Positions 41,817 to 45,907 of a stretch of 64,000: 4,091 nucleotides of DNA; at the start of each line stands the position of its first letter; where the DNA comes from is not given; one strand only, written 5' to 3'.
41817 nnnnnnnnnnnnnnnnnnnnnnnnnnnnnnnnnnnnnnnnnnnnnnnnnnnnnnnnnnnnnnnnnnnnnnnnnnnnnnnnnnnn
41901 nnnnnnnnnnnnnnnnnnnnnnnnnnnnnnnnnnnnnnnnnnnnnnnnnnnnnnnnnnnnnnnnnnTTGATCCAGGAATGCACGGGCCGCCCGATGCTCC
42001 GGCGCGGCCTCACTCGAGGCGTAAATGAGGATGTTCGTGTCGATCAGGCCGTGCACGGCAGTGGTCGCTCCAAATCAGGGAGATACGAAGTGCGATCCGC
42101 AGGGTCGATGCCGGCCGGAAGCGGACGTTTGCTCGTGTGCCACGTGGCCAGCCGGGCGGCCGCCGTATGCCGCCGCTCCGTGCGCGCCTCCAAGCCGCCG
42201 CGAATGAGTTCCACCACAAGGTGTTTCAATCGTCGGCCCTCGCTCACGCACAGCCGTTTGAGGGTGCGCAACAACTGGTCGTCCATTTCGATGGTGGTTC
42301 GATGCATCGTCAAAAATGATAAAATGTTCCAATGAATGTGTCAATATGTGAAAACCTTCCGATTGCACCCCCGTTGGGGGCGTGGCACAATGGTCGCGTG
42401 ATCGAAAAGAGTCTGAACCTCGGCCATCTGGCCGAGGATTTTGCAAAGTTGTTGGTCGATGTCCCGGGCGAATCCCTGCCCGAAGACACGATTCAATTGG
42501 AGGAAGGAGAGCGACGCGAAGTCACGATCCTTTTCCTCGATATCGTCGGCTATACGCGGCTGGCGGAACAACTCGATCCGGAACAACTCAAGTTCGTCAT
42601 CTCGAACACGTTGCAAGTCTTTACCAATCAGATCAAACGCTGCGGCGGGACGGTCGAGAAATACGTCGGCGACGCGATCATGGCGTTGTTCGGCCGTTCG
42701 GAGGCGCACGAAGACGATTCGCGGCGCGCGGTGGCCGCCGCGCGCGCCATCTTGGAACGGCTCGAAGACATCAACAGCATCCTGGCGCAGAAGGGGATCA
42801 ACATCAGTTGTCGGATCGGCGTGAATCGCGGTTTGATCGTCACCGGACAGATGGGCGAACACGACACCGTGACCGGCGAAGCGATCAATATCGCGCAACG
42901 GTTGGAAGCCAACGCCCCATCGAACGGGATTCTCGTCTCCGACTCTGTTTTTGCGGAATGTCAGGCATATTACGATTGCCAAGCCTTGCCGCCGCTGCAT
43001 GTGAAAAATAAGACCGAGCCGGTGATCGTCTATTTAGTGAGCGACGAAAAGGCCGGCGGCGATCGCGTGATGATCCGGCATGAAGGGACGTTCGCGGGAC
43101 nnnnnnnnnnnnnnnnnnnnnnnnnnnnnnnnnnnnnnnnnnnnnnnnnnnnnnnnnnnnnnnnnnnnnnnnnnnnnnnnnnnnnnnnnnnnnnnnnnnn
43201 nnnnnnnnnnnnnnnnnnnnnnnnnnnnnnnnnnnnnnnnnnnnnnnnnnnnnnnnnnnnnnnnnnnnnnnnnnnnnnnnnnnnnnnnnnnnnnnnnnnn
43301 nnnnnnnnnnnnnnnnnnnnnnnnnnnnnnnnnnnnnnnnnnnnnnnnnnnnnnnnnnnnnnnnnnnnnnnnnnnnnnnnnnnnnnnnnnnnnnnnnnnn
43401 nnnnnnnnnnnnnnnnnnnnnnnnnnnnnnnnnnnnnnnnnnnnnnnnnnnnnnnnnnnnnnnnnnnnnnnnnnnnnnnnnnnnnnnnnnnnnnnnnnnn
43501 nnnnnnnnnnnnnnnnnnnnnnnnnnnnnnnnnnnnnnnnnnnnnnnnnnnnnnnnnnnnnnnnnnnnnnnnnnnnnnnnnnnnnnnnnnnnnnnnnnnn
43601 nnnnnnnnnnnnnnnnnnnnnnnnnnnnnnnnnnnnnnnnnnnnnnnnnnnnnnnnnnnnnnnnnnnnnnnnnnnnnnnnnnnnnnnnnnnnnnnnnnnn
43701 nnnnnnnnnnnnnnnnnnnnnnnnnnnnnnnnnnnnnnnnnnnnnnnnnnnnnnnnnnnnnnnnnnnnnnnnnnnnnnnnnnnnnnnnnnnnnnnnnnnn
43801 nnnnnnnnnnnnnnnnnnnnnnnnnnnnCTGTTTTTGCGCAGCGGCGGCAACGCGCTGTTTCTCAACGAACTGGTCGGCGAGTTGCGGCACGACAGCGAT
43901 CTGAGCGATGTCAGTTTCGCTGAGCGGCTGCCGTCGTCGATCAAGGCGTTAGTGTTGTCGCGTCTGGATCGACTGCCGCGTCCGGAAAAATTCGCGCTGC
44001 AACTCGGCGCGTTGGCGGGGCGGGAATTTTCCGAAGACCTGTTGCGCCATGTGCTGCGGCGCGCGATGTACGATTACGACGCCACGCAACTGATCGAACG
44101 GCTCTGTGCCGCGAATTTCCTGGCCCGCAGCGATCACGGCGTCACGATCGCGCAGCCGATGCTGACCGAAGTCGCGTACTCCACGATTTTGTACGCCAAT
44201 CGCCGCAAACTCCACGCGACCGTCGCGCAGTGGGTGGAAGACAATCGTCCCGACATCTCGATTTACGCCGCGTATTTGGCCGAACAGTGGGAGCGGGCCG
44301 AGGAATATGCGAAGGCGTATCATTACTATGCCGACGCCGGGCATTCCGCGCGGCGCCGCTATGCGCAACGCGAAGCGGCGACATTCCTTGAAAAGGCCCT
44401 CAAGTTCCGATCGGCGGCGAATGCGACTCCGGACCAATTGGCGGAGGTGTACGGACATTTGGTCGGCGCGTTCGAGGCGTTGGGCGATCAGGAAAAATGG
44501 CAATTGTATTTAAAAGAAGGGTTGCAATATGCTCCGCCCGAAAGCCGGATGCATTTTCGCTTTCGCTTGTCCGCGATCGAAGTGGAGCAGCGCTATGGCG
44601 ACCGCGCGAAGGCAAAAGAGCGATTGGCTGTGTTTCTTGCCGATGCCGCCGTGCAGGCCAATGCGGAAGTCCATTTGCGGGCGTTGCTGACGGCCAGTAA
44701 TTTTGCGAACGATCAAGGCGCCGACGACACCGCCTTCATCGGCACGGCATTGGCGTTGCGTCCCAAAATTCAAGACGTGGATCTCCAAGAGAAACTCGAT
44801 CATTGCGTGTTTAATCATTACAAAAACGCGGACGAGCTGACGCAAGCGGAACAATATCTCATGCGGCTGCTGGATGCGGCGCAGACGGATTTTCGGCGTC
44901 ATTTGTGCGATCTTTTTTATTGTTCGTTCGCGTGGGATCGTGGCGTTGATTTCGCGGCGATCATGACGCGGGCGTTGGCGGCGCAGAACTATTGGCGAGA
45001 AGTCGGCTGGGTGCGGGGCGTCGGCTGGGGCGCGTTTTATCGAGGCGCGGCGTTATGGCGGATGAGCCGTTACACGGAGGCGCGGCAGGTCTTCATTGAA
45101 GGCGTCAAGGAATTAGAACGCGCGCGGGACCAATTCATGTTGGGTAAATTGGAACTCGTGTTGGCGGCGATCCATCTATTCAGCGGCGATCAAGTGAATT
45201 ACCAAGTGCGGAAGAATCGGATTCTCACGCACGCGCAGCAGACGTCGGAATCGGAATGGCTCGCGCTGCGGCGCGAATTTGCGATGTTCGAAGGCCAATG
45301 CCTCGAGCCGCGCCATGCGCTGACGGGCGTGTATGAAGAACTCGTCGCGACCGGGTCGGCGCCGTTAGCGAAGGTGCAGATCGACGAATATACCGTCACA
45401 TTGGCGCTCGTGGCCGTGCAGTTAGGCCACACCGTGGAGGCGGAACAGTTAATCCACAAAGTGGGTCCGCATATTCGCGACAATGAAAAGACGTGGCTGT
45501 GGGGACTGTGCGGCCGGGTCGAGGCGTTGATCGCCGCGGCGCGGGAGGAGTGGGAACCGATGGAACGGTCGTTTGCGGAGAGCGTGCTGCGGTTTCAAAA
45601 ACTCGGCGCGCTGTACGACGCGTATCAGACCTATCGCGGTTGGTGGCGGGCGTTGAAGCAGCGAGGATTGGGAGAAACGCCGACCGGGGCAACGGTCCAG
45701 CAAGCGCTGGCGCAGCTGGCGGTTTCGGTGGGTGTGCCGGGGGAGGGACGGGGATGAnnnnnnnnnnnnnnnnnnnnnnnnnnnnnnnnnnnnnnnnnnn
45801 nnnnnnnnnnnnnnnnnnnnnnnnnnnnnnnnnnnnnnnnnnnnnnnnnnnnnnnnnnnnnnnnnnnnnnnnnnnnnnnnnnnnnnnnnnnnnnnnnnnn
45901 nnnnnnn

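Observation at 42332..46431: Adenylyl cyclase–STAND–TPR giant sensor translationally coupled to a cNMP-binding effector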

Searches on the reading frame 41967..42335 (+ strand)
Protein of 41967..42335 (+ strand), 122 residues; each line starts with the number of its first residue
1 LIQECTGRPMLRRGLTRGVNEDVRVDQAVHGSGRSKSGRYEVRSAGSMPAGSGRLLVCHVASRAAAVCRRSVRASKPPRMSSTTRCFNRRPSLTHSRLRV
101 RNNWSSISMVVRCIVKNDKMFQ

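Call 6: search_protein_families(library=pfam, proteins=[window:41967-42335:+], max_evalue=0.01)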
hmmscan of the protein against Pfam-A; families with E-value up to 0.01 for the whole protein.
window:41967-42335:+ (122 aa): 0 families

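Call 7: search_protein_families(library=ncbifam, proteins=[window:41967-42335:+], max_evalue=0.01)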
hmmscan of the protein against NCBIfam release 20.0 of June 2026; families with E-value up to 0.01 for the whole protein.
window:41967-42335:+ (122 aa): 1 family
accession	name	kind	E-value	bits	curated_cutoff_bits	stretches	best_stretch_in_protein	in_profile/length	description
NF003740.0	PRK05337.1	equivalog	0.0089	15.2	207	1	33-112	256-333/340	beta-N-acetylhexosaminidase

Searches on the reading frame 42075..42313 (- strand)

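Call 54: search_protein_families(library=pfam, proteins=[window:42075-42313:-], max_evalue=5)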
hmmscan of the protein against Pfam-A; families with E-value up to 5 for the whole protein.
window:42075-42313:- (79 aa): 1 family
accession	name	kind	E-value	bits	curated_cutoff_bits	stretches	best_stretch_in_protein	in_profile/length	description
PF13467.12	RHH_4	-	0.0032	17.9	25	1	4-56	11-62/67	Ribbon-helix-helix domain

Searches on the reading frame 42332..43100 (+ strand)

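Call 18: search_solved_structures(query=window:42332-43100:+, max_evalue=0.00001, show_alignments=4)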
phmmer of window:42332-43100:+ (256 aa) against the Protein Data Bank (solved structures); distinct sequences matched with E-value up to 0.00001: 49.
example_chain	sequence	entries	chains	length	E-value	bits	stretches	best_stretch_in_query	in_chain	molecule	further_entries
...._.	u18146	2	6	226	1.1e-21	80.3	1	51-233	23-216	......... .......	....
3r5g_A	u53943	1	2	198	1.2e-21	80.2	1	58-240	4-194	CyaB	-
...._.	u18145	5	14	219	3.3e-21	78.8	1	60-233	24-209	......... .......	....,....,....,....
6fht_A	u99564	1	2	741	5.8e-20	74.7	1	32-234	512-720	Bacteriophytochrome,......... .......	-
2w01_A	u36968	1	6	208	1.3e-19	73.5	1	58-234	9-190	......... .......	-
5oyh_A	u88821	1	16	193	2.4e-15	59.6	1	58-230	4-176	Nucleotide cyclase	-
6sir_A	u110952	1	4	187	8.4e-15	57.8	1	58-229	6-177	Nucleotide cyclase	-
5x4t_A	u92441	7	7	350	2.3e-14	56.4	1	63-240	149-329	Photoactivated adenylyl cyclase | Family 3 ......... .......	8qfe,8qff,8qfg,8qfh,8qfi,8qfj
9f1z_A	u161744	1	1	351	2.3e-14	56.4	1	63-240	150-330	Family 3 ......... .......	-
5x4u_A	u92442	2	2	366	2.6e-14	56.2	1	63-240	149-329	Photoactivated adenylyl cyclase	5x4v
4yus_A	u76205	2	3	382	2.9e-14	56.1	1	63-240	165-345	Family 3 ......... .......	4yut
6aoa_A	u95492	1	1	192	3.1e-14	56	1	58-229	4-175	Bacterio-rhodopsin/guanylyl cyclase 1 fusion protein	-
9f1w_A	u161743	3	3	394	3.1e-14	55.9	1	63-240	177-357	Family 3 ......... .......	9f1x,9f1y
5mbg_A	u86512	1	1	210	8.7e-14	54.5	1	63-245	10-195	Beta subunit of photoactivated adenylyl cyclase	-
6ao9_A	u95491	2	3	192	1e-13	54.2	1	58-229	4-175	Bacterio-rhodopsin/guanylyl cyclase 1 fusion protein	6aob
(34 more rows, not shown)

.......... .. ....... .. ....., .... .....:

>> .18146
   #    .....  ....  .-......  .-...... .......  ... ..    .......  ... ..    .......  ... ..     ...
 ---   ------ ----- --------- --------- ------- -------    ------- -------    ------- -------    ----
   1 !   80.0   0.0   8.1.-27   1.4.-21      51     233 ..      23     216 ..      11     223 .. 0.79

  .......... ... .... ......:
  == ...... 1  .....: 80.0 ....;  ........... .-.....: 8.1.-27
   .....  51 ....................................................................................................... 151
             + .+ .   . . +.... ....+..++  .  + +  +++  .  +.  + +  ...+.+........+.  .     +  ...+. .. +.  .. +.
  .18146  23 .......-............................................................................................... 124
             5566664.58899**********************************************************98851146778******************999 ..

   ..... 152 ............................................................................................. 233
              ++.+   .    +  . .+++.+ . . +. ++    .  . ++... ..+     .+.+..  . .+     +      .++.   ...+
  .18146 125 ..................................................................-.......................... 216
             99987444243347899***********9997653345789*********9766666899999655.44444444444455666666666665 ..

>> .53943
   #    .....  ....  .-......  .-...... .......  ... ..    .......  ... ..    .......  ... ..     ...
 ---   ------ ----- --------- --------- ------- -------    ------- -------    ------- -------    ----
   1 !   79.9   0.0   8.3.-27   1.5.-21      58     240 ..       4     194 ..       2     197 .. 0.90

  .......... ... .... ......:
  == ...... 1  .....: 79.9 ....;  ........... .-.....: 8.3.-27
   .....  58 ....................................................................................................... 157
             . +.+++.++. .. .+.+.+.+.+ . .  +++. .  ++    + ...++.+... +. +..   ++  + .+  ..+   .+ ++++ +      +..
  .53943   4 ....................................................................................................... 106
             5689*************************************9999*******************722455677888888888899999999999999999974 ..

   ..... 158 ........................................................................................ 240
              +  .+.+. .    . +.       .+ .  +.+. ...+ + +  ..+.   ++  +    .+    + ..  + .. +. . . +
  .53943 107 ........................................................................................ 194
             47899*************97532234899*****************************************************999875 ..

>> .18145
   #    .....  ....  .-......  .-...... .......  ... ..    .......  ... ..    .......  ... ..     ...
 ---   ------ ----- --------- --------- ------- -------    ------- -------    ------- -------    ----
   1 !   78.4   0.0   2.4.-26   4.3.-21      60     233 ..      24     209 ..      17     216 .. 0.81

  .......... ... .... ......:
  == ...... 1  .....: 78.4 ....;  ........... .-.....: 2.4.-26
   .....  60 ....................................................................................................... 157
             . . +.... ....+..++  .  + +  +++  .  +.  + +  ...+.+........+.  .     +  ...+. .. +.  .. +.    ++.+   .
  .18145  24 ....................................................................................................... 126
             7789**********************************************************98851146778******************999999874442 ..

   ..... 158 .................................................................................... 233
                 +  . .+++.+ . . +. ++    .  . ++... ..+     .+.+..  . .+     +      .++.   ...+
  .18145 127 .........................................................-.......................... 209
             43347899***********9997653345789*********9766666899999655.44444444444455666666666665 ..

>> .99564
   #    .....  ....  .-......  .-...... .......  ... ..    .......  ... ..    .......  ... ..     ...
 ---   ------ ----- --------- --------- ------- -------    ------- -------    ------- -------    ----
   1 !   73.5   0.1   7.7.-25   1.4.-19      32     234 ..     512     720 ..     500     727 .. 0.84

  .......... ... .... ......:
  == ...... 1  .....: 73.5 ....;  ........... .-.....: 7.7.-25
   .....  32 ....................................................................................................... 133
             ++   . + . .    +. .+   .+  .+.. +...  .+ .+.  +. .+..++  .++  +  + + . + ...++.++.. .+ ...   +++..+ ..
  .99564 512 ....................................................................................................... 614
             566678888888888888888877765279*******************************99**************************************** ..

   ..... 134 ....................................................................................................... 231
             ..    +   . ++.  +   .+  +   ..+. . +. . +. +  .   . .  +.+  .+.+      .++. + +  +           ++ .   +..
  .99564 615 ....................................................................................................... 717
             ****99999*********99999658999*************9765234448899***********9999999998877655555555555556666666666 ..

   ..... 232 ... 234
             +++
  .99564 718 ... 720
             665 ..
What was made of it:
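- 42512..43036 (+): Class III nucleotidyl cyclase domain (residues 61-235 of the 1141-aa form), with D70, K110, D114, T179, N186 and R190. The best PDB matches are the adenylyl cyclases CyaC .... and CyaB 3R5G, E about 1e-21, with all catalytic residues aligned (call 18).
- On Class III nucleotidyl cyclase (PF00211): PDB adenylyl cyclases match at E about 1e-21 (call 18). K110 and T179 are the same pair as in the adenylyl cyclases CyaC and CyaB (call 18).
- On Pycsar defence system: Sequence is closer to adenylyl cyclases than to cytidylate cyclase 8JSF (80 against 28 bits, call 18).
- Cyclase competence: D70, K110, D114, T179, N186 and R190 align with the catalytic residues of CyaC and CyaB (call 18). 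The cytidylate cyclase 8JSF scores 28 bits, against 80 bits for CyaC (call 18).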

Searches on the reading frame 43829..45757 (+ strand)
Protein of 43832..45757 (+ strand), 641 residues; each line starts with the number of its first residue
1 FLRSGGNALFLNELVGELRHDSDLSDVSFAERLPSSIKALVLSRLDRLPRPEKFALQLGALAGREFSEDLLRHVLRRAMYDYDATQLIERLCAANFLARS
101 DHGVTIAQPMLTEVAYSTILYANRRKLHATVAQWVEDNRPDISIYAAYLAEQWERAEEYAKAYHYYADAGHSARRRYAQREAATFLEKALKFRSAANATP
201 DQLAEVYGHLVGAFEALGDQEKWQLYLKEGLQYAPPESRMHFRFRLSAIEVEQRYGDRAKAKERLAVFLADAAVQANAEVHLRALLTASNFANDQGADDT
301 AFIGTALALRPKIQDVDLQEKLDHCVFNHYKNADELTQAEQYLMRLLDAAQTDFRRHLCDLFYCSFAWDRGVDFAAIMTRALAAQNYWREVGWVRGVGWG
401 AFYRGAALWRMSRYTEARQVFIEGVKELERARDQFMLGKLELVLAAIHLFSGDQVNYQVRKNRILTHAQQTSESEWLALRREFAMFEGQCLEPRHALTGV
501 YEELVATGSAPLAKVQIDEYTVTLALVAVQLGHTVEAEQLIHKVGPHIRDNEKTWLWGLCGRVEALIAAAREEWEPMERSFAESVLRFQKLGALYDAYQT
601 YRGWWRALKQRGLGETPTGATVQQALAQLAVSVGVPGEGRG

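Call 54: search_protein_families(library=pfam, proteins=[window:43832-45757:+], max_evalue=5)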
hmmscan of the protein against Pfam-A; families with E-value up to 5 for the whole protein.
window:43832-45757:+ (641 aa): 1 family
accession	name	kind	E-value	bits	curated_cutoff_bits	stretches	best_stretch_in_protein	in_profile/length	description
PF13181.12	TPR_8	-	0.013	16.1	25.7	1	204-235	1-32/34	Tetratricopeptide repeat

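Call 61: search_solved_structures(query=A8, max_evalue=1)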
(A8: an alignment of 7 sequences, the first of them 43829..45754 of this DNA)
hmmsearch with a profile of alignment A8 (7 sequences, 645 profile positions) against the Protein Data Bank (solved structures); distinct sequences matched with E-value up to 1: 3.
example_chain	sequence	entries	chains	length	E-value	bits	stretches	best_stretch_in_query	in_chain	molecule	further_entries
9k7u_A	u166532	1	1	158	0.031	16.1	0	186-240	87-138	Heter-Zn2-HEHE-22A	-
5h78_A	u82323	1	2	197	0.44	12.3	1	188-325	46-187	cAMP-dependent protein kinase type II-alpha regulatory subunit,DHR14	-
5cwh_A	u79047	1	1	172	0.5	12.1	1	187-327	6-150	Designed helical repeat protein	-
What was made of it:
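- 43829..45754 (+): Family-specific C-terminal domain (about 640 aa), assumed alpha-helical. It includes a tail of about 60-75 aa that is absent from the sister clade. No significant TPR hit (call 54) and no PDB match for the family profile (call 61).
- On STAND / AAA_16 P-loop NTPase: The family profile finds nothing in the PDB (call 61).
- Checked: A family profile finds nothing significant in the PDB (call 61).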

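Call 76: find_related_loci(query=A8, collection=viral_contigs, flank=5000)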
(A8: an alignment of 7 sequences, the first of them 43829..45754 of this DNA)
Query A8 (642 aa) in viral_contigs; peptide patterns used: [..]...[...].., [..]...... (x = any residue, [..] = any of these).
418 stretches matched a pattern, but none encodes a relative of the query by tblastn (E <= 1e-3).
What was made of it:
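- No relative is found in IMG/VR contigs (call 76).
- Tried and rejected: The IMG/VR scan with the ORF1 C-terminal profile found nothing (call 76).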

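Call 77: find_related_loci(query=A8, collection=metagenome_contigs, flank=6000)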
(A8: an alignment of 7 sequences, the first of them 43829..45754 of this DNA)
Query A8 (642 aa) in metagenome_contigs; peptide patterns used: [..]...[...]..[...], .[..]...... (x = any residue, [..] = any of these).
600 stretches matched a pattern (row limit reached: there are more); 2 encode a relative of the query (tblastn E <= 1e-3); 2 distinct loci.
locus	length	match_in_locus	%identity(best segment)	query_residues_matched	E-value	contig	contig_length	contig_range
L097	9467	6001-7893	49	1-627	0e+0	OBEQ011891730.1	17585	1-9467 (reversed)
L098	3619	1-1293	49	203-632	4e-130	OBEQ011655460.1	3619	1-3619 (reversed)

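Call 80: search_protein_families(library=pfam, proteins=[L097:4489-7914:+, L097:7815-8579:+, L097:8702-9124:+, L098:1188-1943:+, L098:1925-2488:+, L098:2494-3603:-, L097:1664-3532:-], max_evalue=0.01)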
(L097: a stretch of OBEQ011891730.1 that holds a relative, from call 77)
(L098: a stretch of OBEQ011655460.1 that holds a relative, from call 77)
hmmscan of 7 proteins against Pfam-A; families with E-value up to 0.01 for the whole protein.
L097:4489-7914:+ (1141 aa): 3 families
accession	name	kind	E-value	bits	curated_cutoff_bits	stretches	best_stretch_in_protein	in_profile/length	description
PF00211.25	Guanylate_cyc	-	1.8e-19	70.5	21.9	1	66-240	6-181/183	Adenylate and Guanylate cyclase catalytic domain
PF13191.12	AAA_16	-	1.8e-17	64.8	32.6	1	259-453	1-167/167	AAA ATPase domain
PF10554.14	Phage_ASH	-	0.0054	17.6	26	0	270-323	32-79/107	Ash protein family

L097:7815-8579:+ (254 aa): 1 family
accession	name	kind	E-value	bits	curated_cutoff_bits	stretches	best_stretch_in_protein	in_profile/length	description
PF00027.35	cNMP_binding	-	3.3e-17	62.7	27.5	1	66-145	9-88/89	Cyclic nucleotide-binding domain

L097:8702-9124:+ (140 aa): 0 families

L098:1188-1943:+ (251 aa): 1 family
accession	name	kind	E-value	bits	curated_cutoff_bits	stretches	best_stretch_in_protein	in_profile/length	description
PF00027.35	cNMP_binding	-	1.1e-21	77.1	27.5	1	68-151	3-87/89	Cyclic nucleotide-binding domain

L098:1925-2488:+ (187 aa): 0 families

L098:2494-3603:- (369 aa): 1 family
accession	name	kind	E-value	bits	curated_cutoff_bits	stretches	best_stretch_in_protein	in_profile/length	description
PF00202.27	Aminotran_3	-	1.6e-74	251.5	30.5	1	11-345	73-403/403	Aminotransferase class-III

L097:1664-3532:- (622 aa): 0 families
